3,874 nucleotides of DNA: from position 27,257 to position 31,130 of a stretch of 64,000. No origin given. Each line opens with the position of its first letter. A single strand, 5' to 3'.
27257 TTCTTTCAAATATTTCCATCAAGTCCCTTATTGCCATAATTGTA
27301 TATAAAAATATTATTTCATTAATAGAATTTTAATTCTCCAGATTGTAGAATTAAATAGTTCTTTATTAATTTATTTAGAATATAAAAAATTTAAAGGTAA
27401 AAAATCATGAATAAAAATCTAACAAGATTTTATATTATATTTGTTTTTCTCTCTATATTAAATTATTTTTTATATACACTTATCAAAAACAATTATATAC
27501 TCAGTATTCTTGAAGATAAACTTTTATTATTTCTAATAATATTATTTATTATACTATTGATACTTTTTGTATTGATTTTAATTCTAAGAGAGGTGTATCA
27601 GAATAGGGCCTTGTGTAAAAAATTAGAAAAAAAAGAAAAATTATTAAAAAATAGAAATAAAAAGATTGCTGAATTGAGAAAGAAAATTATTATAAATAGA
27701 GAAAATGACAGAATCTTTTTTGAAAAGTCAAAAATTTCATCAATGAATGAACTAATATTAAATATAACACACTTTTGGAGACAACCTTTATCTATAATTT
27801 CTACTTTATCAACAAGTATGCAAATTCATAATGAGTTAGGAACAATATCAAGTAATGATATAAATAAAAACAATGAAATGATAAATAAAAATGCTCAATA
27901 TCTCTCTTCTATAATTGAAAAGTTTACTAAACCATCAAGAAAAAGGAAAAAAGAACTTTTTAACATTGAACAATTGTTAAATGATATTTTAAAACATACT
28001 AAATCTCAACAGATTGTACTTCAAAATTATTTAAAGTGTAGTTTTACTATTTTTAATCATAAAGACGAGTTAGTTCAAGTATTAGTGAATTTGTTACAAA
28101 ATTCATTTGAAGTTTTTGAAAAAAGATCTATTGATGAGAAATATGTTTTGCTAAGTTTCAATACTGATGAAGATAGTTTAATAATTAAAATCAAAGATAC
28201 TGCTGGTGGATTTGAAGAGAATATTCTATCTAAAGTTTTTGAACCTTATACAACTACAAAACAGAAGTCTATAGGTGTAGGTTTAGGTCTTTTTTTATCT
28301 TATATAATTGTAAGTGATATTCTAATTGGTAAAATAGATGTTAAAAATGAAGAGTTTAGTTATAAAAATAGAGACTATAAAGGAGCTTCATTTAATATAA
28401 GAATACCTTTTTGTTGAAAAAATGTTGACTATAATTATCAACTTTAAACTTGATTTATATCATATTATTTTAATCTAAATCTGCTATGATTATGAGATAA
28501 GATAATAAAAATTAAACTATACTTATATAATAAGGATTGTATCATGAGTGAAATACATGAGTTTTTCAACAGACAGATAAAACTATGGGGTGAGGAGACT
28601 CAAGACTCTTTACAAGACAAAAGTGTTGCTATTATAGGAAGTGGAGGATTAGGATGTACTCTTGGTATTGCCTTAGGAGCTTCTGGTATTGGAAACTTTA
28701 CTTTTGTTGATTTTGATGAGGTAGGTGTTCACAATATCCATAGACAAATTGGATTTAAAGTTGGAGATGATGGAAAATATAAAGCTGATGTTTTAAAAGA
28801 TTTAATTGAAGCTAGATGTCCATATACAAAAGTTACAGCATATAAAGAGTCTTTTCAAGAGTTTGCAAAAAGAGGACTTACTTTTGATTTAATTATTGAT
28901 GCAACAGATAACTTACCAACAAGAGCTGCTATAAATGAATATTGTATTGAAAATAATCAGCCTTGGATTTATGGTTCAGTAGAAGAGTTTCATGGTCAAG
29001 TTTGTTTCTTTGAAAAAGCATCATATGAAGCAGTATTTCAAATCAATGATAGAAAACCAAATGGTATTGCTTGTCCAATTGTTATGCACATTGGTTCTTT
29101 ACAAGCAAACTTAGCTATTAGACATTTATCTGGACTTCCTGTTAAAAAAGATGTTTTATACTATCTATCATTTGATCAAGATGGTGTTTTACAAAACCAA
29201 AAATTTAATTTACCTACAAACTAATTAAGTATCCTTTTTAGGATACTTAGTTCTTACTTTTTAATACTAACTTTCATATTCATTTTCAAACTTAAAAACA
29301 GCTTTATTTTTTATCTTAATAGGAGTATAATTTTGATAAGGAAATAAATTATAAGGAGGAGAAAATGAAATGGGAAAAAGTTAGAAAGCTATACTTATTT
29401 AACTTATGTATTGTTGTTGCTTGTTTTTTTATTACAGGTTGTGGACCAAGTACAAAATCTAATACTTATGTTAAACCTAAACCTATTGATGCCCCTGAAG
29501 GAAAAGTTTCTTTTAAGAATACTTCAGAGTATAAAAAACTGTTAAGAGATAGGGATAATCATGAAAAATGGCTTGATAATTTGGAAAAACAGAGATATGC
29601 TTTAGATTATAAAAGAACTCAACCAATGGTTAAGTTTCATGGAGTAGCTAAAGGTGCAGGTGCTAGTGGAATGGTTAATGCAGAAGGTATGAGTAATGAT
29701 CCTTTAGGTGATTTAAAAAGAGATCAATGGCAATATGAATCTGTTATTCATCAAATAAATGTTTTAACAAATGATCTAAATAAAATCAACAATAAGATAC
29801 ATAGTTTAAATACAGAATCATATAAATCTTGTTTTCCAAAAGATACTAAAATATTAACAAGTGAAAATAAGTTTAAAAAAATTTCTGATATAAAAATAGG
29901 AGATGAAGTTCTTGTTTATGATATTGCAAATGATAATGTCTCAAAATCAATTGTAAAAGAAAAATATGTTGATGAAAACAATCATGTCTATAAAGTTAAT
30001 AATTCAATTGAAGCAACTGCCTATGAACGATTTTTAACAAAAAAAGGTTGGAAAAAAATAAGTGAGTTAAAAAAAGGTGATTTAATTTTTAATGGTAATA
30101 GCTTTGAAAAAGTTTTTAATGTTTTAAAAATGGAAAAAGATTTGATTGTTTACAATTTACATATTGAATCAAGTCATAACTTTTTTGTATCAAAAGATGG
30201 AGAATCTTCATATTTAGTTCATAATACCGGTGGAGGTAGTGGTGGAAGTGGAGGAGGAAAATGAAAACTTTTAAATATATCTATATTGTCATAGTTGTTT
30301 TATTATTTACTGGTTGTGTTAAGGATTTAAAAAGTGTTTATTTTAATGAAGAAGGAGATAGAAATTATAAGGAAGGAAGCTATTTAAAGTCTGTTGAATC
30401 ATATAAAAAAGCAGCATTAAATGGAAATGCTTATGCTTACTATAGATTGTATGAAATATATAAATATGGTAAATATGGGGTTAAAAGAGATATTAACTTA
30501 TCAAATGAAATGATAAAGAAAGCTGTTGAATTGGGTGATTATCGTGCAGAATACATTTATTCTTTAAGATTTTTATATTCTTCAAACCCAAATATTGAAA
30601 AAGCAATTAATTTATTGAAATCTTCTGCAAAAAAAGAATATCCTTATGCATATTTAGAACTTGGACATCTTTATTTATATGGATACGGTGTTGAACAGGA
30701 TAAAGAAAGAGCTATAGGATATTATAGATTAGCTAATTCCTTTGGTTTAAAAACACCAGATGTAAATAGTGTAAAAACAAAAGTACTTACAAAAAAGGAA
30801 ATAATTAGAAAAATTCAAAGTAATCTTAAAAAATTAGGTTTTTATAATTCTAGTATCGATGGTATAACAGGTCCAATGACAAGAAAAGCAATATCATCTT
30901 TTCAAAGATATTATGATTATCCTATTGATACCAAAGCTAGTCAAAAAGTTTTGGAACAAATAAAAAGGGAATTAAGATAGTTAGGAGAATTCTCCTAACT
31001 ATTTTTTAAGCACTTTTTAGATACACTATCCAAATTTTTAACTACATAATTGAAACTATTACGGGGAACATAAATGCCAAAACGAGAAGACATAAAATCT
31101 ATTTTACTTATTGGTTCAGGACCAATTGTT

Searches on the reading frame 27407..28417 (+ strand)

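Call 20: search_protein_families(library=pfam, proteins=[window:27407-28417:+], max_evalue=0.001)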
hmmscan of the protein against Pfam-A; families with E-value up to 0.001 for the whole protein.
window:27407-28417:+ (336 aa): 1 family
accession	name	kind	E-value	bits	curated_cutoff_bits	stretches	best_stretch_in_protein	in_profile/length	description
PF02518.31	HATPase_c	-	9.9e-13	48.9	26.4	1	219-335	3-109/111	Histidine kinase-, DNA gyrase B-, and HSP90-like ATPase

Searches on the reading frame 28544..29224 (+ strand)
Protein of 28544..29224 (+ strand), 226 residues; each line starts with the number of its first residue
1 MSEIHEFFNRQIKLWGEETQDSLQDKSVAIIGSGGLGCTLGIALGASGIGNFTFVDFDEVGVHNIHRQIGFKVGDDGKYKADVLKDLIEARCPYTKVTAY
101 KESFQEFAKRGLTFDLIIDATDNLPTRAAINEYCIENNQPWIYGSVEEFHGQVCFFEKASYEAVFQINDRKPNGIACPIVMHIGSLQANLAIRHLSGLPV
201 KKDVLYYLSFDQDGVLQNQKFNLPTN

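Call 69: search_protein_families(library=pfam, proteins=[window:28544-29224:+], max_evalue=0.001)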
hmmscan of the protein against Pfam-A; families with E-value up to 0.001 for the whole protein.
window:28544-29224:+ (226 aa): 1 family
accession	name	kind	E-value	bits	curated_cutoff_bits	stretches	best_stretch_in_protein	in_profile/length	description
PF00899.27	ThiF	-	1.7e-46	158.7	28.1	1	8-211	1-218/238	ThiF family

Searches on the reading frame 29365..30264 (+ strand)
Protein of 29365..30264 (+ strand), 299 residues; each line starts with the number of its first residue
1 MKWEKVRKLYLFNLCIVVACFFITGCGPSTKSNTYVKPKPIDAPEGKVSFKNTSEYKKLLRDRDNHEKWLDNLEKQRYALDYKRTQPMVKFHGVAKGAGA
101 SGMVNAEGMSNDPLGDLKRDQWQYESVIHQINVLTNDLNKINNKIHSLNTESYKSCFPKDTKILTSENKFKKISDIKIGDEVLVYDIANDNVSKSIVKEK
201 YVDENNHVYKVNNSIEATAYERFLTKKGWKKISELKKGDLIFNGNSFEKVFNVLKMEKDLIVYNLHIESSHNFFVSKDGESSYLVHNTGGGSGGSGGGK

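Call 69: search_protein_families(library=pfam, proteins=[window:29365-30264:+], max_evalue=0.001)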
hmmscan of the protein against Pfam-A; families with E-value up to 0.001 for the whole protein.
window:29365-30264:+ (299 aa): 5 families
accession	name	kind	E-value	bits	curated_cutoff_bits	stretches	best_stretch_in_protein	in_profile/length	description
PF07591.16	PT-HINT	-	2.7e-10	41.1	27.7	1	168-287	6-136/137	Pretoxin HINT domain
PF01079.26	Hint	-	8.6e-06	25.9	29.7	1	152-218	9-73/213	Hint module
PF05203.21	Hom_end_hint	-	4.1e-05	24.1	32.1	1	156-214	1-53/228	Hom_end-associated Hint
PF14890.11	Intein_splicing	-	0.00016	21.9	35.8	0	165-242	4-93/155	Intein splicing domain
PF14623.11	Vint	-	0.00058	20.1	27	0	155-228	1-69/166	Hint-domain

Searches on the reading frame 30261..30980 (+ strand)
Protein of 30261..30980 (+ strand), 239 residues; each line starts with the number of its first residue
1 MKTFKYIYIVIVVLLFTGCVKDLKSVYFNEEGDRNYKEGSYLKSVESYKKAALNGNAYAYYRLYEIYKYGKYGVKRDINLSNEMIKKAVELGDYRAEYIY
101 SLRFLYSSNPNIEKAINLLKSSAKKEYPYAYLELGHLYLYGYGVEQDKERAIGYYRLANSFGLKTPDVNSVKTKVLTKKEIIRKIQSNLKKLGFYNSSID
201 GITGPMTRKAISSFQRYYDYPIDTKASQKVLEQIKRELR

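Call 69: search_protein_families(library=pfam, proteins=[window:30261-30980:+], max_evalue=0.001)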
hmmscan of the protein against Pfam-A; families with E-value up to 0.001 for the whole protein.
window:30261-30980:+ (239 aa): 3 families
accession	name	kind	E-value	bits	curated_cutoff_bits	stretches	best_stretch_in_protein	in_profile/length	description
PF08238.18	Sel1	-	1.1e-11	45.3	30.7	1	128-158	1-31/36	Sel1 repeat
PF01471.23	PG_binding_1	-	1.4e-11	44.8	23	1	181-233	4-56/57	Putative peptidoglycan binding domain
PF08823.16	PG_binding_2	-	0.00015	22.4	21.1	1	174-216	10-52/74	Putative peptidoglycan binding domain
